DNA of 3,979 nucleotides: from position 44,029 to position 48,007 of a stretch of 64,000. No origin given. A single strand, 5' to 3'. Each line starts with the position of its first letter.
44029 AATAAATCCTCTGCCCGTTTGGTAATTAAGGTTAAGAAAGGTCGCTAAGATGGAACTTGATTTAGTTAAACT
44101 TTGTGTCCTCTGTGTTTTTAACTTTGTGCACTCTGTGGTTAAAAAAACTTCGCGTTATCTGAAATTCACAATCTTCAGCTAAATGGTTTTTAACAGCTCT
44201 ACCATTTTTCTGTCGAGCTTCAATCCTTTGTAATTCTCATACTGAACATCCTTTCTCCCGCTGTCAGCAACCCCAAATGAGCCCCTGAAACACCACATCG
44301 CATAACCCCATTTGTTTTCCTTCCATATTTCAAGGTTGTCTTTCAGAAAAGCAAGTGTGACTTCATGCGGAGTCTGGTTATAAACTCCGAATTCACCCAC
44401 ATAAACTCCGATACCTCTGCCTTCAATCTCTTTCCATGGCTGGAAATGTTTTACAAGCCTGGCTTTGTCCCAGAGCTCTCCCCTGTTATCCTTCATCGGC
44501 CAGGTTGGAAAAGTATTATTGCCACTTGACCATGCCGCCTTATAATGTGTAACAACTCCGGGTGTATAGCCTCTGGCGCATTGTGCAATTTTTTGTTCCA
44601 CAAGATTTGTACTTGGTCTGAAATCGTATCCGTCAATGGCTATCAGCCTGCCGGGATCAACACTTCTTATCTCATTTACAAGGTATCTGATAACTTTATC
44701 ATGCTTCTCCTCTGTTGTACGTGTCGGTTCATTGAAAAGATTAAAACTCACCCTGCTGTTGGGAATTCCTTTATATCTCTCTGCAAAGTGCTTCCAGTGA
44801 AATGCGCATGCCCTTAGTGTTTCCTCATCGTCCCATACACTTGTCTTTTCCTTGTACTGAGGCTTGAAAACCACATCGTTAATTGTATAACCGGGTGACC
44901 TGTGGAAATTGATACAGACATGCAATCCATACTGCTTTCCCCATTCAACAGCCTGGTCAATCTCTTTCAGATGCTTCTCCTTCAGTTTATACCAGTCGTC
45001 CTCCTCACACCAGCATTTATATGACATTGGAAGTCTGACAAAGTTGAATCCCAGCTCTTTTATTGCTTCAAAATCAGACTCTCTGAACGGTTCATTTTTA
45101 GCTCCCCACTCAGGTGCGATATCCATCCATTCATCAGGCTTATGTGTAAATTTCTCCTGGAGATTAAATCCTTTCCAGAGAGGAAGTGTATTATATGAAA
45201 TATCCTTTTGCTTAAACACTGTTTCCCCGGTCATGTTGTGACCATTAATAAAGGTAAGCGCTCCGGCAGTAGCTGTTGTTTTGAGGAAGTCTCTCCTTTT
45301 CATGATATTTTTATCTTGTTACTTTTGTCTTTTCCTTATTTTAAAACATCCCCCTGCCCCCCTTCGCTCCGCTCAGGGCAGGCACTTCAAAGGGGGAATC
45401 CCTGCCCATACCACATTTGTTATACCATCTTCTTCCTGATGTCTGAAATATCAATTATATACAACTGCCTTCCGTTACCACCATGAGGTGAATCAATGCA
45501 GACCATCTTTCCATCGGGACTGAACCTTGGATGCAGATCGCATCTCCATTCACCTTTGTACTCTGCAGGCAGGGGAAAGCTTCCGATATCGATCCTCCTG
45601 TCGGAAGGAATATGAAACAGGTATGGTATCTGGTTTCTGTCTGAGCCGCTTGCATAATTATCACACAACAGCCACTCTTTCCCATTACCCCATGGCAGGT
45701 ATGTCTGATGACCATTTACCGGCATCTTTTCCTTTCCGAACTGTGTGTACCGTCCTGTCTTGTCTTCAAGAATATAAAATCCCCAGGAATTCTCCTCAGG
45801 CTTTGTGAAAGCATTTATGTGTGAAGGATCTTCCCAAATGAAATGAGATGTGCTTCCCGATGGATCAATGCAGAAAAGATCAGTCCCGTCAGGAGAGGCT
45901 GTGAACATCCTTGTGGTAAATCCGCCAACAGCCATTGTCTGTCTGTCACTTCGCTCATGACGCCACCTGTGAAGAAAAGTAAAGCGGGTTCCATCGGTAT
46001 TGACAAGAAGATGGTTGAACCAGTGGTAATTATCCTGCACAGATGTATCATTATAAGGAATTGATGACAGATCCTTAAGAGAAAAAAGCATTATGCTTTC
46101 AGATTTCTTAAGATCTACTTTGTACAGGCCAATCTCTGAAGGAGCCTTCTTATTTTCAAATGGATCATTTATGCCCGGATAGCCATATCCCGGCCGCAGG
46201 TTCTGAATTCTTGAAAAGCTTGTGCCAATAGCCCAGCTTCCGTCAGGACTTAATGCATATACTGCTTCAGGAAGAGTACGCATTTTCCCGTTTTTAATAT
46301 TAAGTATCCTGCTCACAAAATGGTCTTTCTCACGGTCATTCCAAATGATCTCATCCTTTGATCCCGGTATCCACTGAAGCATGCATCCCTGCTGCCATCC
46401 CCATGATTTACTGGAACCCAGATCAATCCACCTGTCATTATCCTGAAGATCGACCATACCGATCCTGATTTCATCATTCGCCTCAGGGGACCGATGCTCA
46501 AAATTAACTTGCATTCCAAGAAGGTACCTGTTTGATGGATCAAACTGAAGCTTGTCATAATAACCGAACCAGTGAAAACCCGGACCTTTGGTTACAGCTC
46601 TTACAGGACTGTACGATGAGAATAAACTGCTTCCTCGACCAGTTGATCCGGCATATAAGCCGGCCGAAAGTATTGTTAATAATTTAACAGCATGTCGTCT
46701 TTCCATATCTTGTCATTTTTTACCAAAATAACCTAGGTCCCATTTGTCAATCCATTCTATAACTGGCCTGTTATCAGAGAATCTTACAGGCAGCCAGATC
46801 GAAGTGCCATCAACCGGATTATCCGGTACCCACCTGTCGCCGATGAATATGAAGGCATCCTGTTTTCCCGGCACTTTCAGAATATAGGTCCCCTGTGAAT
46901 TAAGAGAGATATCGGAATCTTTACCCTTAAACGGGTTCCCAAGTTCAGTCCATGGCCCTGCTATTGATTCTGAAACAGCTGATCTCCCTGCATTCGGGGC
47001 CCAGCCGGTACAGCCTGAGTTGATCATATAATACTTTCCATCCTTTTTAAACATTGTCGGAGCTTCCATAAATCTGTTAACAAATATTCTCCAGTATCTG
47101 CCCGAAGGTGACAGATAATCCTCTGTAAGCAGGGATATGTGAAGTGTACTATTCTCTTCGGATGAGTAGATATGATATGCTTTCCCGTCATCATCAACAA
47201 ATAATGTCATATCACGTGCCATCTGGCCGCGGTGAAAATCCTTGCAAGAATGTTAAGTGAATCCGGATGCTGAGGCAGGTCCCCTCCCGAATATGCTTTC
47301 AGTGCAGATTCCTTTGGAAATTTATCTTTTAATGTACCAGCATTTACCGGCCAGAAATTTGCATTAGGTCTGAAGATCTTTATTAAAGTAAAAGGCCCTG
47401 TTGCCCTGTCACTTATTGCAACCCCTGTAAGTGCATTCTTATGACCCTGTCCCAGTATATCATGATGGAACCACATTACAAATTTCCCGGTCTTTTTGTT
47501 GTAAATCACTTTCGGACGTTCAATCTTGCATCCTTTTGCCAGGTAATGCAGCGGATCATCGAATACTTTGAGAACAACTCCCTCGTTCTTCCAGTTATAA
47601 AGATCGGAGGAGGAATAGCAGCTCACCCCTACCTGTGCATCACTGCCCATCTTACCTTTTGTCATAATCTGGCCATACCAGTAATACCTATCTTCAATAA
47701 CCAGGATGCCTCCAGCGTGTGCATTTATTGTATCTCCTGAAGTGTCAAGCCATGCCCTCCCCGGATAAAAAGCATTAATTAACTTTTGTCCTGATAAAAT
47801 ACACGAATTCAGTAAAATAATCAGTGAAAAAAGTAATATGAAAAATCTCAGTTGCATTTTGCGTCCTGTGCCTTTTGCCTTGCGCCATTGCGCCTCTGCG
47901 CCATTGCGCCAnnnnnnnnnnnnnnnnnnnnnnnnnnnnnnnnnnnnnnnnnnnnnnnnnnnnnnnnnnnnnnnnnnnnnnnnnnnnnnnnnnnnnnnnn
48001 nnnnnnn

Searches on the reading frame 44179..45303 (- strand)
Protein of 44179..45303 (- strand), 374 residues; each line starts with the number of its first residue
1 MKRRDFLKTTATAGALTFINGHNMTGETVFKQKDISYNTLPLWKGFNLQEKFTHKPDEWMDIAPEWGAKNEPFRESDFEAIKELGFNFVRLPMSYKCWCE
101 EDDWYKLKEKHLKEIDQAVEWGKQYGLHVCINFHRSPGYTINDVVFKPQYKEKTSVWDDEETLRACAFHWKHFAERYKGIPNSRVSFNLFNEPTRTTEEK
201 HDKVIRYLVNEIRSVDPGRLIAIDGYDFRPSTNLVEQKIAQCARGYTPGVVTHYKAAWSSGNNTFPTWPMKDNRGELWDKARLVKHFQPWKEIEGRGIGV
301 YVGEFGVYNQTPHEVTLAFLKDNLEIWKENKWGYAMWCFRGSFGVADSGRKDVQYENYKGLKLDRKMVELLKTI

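Call 8: search_protein_families(library=pfam, proteins=[window:44179-45303:-], max_evalue=0.001)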
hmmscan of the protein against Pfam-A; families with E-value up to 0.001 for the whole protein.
window:44179-45303:- (374 aa): 1 family
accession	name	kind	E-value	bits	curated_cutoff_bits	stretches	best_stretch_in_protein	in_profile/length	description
PF00150.24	Cellulase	-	1.6e-24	87.3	23.5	1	62-339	13-268/272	Cellulase (glycosyl hydrolase family 5)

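Call 22: search_protein_families(library=ncbifam, proteins=[window:44179-45303:-], max_evalue=0.001)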
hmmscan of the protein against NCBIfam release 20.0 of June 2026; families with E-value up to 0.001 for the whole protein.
window:44179-45303:- (374 aa): 0 families

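Call 70: search_solved_structures(query=window:44179-45303:-, max_evalue=0.001)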
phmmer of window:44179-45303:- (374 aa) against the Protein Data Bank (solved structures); distinct sequences matched with E-value up to 0.001: 53.
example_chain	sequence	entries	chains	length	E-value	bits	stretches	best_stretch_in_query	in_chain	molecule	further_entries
1vjz_A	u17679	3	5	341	7.5e-85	288.3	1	37-372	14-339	endoglucanase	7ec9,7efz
3w0k_A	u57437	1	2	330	2.3e-64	220.8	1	58-371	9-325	Bifunctional endomannanase/endoglucanase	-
1cec_A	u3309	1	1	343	6.2e-20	74.5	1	74-261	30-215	ENDOGLUCANASE CELC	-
1cen_A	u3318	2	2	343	1.4e-19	73.4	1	74-261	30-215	CELLULASE CELC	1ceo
3amc_A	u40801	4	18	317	8e-19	70.9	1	68-352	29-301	Endoglucanase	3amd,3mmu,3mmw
3amg_A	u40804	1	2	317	4.4e-18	68.5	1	68-352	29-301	Endoglucanase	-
3aof_A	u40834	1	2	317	4.6e-18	68.4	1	68-352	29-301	Endoglucanase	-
3azr_A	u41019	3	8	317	4.6e-18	68.4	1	68-352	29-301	Endoglucanase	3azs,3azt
3rjy_A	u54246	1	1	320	1.2e-15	60.4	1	67-350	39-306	Endoglucanase FnCel5A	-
3nco_A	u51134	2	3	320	1.2e-15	60.4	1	72-350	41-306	Endoglucanase FnCel5A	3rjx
6kdd_A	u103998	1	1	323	1.8e-15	59.8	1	67-348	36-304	Endoglucanase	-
9ku5_A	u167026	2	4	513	6.7e-13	51.4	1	73-341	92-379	Glycoside hydrolase | Putative beta-xylosidase GE32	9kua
7vt5_A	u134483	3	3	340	1.3e-11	47.2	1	64-351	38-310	Endoglucanase H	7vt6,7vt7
6uje_A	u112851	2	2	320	7e-10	41.4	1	76-347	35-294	Endoglucanase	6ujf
4yzp_A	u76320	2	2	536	1.2e-09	40.7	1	60-308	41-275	Cellulose hydrolase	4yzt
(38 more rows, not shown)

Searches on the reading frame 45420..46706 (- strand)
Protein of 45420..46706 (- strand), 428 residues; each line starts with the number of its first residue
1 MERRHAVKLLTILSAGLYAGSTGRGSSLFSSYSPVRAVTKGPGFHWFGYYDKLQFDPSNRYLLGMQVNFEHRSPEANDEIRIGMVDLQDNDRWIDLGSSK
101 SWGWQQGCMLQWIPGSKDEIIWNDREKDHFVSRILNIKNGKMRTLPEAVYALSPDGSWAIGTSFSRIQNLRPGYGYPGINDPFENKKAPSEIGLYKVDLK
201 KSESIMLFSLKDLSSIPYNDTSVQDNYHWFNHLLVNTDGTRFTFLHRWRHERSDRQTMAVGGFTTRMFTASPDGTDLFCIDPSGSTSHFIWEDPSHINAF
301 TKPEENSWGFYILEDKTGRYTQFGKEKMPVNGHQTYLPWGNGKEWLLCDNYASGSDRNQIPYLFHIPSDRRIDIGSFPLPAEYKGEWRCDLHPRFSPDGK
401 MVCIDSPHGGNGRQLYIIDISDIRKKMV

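Call 8: search_protein_families(library=pfam, proteins=[window:45420-46706:-], max_evalue=0.001)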
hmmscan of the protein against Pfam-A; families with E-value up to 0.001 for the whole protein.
window:45420-46706:- (428 aa): 0 families

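Call 22: search_protein_families(library=ncbifam, proteins=[window:45420-46706:-], max_evalue=0.001)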
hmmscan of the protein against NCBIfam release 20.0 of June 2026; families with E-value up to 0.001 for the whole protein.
window:45420-46706:- (428 aa): 0 families

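Call 66: search_protein_families(library=pfam, proteins=[window:45420-46706:-], max_evalue=0.01)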
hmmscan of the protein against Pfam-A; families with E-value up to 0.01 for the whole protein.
window:45420-46706:- (428 aa): 1 family
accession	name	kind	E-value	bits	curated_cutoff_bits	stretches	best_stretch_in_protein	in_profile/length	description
PF07676.18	PD40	-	0.0085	16.5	20.9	0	393-403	14-24/38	WD40-like Beta Propeller Repeat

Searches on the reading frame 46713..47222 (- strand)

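Call 8: search_protein_families(library=pfam, proteins=[window:46713-47222:-], max_evalue=0.001)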
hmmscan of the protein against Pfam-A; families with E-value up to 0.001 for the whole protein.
window:46713-47222:- (169 aa): 1 family
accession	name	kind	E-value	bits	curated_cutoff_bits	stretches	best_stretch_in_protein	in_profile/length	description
PF04616.20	Glyco_hydro_43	-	5.8e-10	39.4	32.2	1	4-94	123-224/288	Glycosyl hydrolases family 43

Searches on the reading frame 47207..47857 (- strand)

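Call 8: search_protein_families(library=pfam, proteins=[window:47207-47857:-], max_evalue=0.001)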
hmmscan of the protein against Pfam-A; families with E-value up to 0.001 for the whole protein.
window:47207-47857:- (216 aa): 1 family
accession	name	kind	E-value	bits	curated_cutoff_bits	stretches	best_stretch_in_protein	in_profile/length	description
PF04616.20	Glyco_hydro_43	-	0.00041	20.2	32.2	1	52-157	16-108/288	Glycosyl hydrolases family 43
